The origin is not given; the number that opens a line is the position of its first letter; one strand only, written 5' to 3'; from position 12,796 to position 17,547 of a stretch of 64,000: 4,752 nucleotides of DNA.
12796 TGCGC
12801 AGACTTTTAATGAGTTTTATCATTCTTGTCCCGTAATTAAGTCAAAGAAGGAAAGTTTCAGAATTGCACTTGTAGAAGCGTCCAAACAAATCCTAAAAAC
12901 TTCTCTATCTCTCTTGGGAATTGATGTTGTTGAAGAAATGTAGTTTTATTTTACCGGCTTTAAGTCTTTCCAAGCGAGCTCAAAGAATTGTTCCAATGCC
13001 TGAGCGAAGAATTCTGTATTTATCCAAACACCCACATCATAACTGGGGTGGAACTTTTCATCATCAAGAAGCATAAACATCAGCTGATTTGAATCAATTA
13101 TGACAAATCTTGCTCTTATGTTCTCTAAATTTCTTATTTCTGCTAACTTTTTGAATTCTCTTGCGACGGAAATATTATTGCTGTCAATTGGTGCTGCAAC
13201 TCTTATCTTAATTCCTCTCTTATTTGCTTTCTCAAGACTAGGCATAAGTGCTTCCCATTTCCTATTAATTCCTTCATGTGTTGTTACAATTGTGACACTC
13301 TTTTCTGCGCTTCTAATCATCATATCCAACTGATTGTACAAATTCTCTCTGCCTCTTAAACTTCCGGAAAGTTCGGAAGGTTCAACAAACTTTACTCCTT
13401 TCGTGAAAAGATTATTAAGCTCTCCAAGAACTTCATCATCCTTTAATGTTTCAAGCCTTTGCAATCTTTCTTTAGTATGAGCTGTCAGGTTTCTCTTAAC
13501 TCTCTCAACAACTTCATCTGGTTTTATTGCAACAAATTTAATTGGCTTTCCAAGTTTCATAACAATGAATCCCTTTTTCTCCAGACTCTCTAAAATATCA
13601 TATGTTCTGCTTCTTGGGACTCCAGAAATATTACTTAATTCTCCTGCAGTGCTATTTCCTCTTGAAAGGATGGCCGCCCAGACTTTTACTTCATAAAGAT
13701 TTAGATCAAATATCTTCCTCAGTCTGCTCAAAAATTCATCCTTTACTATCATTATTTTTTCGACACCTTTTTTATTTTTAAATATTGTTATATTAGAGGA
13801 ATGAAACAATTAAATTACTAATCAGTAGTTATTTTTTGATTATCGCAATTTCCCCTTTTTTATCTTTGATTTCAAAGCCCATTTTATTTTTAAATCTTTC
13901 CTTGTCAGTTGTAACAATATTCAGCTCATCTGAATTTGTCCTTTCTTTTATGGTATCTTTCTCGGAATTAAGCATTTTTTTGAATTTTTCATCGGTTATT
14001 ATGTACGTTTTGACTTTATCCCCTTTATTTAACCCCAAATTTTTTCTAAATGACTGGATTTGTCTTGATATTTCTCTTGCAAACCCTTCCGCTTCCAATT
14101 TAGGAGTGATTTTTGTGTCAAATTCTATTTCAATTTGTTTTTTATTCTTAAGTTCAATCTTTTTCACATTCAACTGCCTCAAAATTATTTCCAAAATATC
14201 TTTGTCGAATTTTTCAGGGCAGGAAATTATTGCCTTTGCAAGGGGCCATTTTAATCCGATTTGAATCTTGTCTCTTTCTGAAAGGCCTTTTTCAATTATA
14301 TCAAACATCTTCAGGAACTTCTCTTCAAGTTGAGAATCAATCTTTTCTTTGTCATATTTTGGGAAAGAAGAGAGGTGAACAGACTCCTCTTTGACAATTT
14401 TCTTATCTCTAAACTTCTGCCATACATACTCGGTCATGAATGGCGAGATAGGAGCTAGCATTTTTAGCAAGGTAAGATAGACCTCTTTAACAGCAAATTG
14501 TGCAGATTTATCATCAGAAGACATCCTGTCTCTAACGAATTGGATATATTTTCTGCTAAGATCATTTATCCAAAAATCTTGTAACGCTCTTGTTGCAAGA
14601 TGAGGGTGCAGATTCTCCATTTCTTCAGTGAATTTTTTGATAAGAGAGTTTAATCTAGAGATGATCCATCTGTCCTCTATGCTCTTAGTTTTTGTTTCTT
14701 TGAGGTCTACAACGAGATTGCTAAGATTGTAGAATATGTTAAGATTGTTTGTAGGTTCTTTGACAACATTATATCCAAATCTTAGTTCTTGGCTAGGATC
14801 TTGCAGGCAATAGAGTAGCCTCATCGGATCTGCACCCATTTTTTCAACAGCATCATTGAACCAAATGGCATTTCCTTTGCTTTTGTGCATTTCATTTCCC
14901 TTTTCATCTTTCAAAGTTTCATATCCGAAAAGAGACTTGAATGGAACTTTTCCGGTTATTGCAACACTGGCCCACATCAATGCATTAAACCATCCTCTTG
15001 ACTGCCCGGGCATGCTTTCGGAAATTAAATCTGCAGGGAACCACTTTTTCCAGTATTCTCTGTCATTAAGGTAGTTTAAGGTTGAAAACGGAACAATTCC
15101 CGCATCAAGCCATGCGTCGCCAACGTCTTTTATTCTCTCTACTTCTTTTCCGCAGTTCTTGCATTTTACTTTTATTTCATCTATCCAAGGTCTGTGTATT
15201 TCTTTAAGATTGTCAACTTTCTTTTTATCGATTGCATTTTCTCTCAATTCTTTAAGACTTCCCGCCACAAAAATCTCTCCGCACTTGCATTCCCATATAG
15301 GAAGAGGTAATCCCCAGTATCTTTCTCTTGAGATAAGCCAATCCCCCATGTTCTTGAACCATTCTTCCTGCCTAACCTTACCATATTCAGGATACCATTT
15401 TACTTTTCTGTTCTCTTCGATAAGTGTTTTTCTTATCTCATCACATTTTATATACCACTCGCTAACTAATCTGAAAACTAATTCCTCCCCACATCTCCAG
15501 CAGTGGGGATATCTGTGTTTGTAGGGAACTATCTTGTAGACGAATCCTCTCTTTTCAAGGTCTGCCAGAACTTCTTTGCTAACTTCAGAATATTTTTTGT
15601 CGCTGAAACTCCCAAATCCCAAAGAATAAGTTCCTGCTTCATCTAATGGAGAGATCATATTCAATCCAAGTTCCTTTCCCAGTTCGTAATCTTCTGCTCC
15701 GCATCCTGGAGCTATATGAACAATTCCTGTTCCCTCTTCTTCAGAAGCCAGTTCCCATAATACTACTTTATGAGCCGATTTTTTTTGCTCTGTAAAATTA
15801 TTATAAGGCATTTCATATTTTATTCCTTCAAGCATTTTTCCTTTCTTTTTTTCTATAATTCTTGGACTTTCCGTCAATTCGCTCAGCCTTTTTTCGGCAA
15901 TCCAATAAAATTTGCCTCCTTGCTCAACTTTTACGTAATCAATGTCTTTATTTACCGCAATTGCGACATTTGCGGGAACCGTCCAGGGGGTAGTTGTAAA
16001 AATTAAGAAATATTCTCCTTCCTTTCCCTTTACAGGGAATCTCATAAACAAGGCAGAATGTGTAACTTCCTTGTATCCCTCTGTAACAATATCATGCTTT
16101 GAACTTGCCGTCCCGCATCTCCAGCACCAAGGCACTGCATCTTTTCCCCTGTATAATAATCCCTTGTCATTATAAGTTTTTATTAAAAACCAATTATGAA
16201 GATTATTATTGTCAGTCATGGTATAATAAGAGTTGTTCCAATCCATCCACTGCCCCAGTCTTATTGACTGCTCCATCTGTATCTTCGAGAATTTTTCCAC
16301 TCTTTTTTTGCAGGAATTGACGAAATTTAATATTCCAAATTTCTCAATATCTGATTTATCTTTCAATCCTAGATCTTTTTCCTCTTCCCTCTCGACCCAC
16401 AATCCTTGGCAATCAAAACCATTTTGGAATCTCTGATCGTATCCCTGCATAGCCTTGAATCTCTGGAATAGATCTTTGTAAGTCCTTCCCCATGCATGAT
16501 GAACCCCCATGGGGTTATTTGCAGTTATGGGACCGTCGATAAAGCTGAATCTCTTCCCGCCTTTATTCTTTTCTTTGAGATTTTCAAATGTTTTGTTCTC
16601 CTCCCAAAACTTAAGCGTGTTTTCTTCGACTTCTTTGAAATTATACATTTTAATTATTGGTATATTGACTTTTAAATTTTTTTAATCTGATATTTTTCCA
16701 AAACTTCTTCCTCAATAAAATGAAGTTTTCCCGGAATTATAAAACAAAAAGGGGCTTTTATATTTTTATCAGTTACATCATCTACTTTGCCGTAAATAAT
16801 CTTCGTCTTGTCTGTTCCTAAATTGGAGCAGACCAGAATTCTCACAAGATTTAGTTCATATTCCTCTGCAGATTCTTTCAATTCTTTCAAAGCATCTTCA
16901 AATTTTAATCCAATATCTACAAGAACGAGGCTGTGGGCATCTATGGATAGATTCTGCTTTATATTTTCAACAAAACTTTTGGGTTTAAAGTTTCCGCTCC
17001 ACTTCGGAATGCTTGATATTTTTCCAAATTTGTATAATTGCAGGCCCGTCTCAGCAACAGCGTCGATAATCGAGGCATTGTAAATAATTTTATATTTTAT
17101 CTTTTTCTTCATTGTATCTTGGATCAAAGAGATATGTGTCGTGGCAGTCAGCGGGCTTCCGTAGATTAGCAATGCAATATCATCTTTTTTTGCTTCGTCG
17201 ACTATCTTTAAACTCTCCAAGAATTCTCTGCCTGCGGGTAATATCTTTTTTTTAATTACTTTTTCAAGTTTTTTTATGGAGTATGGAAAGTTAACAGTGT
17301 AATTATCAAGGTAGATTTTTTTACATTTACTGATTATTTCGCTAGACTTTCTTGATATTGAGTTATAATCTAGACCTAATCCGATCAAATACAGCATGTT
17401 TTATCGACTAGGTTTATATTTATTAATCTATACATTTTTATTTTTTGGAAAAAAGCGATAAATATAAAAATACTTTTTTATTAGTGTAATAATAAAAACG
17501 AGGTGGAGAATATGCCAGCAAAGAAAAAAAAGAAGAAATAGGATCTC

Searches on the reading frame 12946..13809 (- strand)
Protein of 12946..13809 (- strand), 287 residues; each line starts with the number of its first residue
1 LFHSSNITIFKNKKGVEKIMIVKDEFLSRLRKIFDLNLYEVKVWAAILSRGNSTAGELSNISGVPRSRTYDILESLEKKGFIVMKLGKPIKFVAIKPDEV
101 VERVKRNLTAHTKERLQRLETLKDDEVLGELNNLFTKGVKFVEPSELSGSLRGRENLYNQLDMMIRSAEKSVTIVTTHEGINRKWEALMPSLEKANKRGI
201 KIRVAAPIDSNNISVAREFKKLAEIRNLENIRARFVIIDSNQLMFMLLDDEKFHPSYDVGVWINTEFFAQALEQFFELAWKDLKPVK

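Call 53: search_protein_families(library=pfam, proteins=[window:12946-13809:-], max_evalue=0.001)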
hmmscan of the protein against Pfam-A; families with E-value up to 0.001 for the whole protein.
window:12946-13809:- (287 aa): 4 families
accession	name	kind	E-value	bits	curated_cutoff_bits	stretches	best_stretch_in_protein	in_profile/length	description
PF01978.25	TrmB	-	2.4e-19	69.4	25.6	1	31-97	2-67/68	Sugar-specific transcriptional regulator TrmB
PF11495.14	Regulator_TrmB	-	1.6e-06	28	22.2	1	152-281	6-130/233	Archaeal transcriptional regulator TrmB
PF24217.1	DUF7436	-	0.00032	21.1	34.2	0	153-285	12-152/153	Family of unknown function (DUF7436)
PF09339.16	HTH_IclR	-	0.00099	19.3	22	0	54-82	20-48/52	IclR helix-turn-helix domain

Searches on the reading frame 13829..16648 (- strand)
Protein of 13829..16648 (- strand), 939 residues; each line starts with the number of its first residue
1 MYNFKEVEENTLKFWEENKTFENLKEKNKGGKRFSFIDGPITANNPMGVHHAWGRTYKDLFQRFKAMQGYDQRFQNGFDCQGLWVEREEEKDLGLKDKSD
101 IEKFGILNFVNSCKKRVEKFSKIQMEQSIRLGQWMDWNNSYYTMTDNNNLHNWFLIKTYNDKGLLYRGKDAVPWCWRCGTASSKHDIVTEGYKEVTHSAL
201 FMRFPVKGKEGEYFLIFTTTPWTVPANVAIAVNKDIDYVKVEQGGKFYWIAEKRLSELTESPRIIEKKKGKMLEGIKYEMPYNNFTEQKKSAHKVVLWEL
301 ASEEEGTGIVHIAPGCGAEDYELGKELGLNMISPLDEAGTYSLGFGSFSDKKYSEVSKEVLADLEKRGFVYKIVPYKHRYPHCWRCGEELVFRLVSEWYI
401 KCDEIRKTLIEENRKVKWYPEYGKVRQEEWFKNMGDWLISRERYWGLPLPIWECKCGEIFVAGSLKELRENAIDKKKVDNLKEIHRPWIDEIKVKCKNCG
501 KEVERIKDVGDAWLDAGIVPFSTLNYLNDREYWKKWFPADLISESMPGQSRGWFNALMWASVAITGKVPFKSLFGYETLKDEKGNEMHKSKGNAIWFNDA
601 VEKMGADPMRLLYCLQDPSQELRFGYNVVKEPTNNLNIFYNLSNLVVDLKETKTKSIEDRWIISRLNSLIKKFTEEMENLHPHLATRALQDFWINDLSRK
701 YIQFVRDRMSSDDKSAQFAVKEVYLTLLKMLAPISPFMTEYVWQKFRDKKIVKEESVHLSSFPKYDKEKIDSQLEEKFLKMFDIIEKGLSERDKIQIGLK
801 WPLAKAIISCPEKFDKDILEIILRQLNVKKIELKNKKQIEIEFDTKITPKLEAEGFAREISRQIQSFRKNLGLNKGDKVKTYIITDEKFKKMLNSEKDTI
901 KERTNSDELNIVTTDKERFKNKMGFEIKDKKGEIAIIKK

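Call 53: search_protein_families(library=pfam, proteins=[window:13829-16648:-], max_evalue=0.001)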
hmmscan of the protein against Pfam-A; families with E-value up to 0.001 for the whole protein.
window:13829-16648:- (939 aa): 5 families
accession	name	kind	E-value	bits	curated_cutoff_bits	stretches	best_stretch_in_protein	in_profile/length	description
PF00133.28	tRNA-synt_1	-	2.7e-91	306.8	22.7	1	11-623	2-412/414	tRNA synthetases class I (I, L, M and V)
PF08264.19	Anticodon_1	-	6.2e-35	120.7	25.1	1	659-805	1-146/148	Anticodon-binding domain of tRNA ligase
PF19302.4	DUF5915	-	7.9e-15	55.3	27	1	820-938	81-194/195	Domain of unknown function (DUF5915)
PF09334.17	tRNA-synt_1g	-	2.8e-14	53.1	20.1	1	513-646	248-387/391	tRNA synthetases class I (M)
PF01921.24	tRNA-synt_1f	-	2.9e-05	23.6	27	1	574-633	270-329/360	tRNA synthetases class I (K)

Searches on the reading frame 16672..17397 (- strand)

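Call 3: search_protein_families(library=pfam, proteins=[window:16672-17397:-], max_evalue=0.01)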
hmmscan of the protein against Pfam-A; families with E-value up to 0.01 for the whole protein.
window:16672-17397:- (241 aa): 1 family
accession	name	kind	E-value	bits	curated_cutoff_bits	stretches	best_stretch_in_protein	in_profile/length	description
PF00590.25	TP_methylase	-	6.3e-15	56.1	27.8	1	1-208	1-211/212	Tetrapyrrole (Corrin/Porphyrin) Methylases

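Call 4: search_protein_families(library=ncbifam, proteins=[window:16672-17397:-], max_evalue=0.01)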
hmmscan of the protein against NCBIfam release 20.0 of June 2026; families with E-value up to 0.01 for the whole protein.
window:16672-17397:- (241 aa): 3 families
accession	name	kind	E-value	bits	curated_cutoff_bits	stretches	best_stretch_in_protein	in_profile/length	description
TIGR00522.1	dph5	equivalog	4.6e-54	183.5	114.3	1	1-235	1-253/258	diphthine synthase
NF004455.0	PRK05787.1-3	equivalog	1e-06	28.5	258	1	1-214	2-207/221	cobalt-precorrin-7 (C(5))-methyltransferase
NF004461.0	PRK05787.2-4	equivalog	0.00066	19.4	187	1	4-212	3-179/191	cobalt-precorrin-7 (C(5))-methyltransferase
